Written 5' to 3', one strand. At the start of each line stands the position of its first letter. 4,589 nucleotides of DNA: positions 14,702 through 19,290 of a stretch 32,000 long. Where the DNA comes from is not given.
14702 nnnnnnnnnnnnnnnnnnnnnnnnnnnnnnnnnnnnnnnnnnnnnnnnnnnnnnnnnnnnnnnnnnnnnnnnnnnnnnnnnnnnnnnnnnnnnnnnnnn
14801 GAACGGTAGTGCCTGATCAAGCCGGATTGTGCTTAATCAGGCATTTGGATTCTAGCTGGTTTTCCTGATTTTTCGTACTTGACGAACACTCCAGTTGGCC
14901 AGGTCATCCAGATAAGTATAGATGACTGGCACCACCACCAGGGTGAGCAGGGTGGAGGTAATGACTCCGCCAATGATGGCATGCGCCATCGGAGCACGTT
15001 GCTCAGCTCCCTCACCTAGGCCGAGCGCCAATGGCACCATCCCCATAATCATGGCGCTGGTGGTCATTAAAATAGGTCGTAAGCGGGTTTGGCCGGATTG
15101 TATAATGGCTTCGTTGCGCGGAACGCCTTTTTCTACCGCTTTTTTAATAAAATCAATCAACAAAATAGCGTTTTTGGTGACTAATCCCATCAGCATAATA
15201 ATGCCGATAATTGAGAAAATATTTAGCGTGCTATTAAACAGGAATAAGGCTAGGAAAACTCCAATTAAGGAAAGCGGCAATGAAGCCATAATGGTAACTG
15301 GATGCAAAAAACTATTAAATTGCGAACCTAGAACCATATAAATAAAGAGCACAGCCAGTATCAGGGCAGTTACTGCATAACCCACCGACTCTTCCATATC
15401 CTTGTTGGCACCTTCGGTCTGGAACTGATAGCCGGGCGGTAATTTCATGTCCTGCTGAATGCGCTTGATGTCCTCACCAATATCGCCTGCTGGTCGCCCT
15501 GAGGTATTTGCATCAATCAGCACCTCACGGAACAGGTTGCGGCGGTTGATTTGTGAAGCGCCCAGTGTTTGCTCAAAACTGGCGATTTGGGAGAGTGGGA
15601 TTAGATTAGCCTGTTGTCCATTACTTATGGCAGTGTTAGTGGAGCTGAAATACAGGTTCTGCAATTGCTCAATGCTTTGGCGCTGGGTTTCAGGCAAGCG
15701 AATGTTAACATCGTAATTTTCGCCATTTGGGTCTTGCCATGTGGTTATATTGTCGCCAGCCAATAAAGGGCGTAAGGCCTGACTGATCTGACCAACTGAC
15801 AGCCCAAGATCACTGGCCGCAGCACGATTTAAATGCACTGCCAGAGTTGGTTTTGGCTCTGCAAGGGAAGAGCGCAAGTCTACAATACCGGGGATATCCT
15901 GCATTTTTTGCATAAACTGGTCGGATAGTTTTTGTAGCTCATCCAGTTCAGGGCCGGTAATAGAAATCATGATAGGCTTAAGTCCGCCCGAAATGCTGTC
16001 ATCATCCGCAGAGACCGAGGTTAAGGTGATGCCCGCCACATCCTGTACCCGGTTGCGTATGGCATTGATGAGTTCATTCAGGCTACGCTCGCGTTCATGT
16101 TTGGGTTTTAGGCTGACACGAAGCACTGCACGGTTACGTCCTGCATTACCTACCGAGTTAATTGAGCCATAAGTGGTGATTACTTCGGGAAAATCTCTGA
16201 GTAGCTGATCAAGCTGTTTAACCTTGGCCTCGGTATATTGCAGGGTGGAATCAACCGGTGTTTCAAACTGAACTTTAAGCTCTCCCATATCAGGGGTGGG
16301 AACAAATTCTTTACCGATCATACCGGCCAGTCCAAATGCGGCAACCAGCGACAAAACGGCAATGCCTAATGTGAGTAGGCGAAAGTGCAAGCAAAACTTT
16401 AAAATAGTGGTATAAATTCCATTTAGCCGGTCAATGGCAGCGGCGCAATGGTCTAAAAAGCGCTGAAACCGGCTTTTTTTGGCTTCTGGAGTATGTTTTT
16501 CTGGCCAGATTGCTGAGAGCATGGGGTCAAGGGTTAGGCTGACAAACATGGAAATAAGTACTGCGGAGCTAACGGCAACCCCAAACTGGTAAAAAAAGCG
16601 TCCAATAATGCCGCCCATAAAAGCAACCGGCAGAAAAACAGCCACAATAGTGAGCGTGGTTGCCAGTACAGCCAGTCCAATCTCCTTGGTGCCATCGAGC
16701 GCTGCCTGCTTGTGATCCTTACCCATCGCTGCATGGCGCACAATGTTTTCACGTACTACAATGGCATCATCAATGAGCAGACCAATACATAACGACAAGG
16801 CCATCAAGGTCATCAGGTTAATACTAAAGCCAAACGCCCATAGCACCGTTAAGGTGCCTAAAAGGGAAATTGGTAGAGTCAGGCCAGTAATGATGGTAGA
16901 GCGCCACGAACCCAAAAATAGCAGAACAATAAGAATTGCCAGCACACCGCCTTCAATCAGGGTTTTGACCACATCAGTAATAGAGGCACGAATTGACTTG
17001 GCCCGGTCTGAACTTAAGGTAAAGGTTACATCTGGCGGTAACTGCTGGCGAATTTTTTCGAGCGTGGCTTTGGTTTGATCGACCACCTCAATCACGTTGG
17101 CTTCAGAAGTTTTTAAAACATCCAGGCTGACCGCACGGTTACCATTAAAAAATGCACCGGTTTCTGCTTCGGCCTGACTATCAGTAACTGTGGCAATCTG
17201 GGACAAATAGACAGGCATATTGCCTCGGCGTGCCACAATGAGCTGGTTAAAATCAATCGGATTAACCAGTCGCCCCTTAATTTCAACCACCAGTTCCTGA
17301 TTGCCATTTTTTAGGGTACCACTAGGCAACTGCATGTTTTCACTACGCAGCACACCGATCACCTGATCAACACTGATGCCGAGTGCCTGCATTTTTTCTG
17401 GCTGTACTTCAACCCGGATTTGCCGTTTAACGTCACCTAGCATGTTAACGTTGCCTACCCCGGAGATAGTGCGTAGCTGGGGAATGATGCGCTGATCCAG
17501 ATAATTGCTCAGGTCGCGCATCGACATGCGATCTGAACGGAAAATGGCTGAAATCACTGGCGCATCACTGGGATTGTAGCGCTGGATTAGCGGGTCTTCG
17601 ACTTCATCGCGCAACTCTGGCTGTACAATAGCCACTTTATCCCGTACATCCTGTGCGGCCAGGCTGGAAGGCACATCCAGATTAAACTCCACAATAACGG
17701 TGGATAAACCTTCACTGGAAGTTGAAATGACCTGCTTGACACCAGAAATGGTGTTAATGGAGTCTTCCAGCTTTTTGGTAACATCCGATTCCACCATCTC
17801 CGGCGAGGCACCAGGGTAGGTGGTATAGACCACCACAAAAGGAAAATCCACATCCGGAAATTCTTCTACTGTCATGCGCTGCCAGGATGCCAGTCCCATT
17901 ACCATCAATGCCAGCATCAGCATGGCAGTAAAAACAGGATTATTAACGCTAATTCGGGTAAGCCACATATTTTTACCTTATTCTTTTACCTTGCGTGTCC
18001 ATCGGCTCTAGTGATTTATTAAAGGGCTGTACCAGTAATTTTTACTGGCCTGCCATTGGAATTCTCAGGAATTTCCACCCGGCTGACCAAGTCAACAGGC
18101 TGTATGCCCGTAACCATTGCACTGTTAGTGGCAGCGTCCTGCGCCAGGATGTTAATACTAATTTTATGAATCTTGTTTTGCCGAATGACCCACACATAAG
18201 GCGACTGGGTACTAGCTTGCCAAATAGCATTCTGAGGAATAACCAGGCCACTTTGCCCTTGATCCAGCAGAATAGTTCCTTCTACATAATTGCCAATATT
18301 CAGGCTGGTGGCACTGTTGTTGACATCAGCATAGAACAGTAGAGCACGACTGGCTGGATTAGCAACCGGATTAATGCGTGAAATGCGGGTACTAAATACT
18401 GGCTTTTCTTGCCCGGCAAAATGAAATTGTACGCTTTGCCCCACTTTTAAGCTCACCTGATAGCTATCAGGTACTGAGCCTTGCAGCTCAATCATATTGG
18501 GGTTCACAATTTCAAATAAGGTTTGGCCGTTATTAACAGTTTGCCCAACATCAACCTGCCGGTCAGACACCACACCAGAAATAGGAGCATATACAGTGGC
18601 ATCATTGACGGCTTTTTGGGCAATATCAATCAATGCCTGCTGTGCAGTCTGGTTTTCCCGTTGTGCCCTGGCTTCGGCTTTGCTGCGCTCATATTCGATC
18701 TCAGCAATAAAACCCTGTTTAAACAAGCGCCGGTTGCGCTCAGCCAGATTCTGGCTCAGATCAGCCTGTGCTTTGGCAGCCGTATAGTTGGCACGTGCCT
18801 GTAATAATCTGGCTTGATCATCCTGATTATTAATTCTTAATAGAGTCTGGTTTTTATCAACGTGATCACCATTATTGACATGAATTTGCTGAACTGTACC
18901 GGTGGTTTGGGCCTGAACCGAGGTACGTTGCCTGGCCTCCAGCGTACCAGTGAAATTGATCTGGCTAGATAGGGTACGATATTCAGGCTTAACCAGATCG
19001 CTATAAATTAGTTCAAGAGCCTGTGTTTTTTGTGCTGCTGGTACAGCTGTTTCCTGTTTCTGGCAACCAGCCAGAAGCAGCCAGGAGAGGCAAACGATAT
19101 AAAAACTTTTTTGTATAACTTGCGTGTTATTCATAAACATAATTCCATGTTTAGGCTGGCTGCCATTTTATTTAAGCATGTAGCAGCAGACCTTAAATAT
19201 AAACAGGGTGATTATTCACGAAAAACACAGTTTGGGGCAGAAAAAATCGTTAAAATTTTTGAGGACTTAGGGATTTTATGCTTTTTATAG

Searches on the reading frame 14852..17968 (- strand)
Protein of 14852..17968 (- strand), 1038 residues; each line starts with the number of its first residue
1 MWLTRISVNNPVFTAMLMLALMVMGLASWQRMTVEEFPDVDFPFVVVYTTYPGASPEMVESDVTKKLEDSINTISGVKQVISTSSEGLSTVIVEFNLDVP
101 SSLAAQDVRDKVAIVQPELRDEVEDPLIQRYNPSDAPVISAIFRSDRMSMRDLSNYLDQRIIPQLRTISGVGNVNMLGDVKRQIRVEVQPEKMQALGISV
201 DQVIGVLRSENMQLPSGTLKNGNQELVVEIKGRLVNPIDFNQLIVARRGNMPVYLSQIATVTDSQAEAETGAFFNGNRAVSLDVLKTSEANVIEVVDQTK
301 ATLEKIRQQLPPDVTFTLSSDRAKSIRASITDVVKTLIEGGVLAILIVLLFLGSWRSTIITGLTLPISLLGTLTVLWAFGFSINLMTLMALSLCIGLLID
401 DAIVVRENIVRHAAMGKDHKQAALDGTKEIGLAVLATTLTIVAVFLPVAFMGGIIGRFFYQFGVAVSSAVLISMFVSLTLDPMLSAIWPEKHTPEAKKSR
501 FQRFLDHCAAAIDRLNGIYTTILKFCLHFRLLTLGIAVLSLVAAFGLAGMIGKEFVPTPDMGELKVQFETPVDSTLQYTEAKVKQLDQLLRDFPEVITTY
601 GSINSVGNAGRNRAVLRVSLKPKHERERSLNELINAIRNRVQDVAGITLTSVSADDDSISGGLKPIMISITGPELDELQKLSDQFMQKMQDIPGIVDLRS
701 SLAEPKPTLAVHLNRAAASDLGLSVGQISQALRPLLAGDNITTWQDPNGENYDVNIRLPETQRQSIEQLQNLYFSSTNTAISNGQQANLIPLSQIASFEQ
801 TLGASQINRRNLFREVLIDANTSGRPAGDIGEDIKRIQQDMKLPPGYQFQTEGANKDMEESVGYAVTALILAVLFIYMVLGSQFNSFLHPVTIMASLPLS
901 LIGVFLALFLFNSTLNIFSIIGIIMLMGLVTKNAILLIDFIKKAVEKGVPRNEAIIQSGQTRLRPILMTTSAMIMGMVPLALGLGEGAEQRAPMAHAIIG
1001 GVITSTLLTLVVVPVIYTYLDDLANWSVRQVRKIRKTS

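Call 10: search_protein_families(library=pfam, proteins=[window:14852-17968:-])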
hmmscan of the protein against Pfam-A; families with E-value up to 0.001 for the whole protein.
window:14852-17968:- (1038 aa): 3 families
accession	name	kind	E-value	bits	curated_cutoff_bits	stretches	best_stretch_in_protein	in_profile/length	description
PF00873.25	ACR_tran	-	3.4e-281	935.9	28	1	5-1020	3-1020/1021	AcrB/AcrD/AcrF family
PF03176.21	MMPL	-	1.3e-11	44.5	20.5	2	324-505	135-319/333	MMPL family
PF02355.23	SecD_SecF_C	-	1.7e-05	24.7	20.5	0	864-1016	32-182/189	Protein export membrane protein SecD/SecF, C-terminal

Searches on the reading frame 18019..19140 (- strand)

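Call 10: search_protein_families(library=pfam, proteins=[window:18019-19140:-])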
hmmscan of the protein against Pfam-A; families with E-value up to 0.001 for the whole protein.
window:18019-19140:- (373 aa): 4 families
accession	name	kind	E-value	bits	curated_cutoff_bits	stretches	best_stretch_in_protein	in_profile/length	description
PF16576.10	HlyD_D23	-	2.5e-26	92.7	30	1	57-286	2-214/214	Barrel-sandwich domain of CusB or HlyD membrane-fusion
PF13437.12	HlyD_3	-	1.5e-21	77.5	22.2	1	182-276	1-96/106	HlyD family secretion protein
PF00364.28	Biotin_lipoyl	-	2e-08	34.4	22.1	1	74-103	44-73/73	Biotin-requiring enzyme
PF13533.13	Biotin_lipoyl_2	-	1.3e-05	25.3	29.8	0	74-104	2-32/32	Biotin-lipoyl like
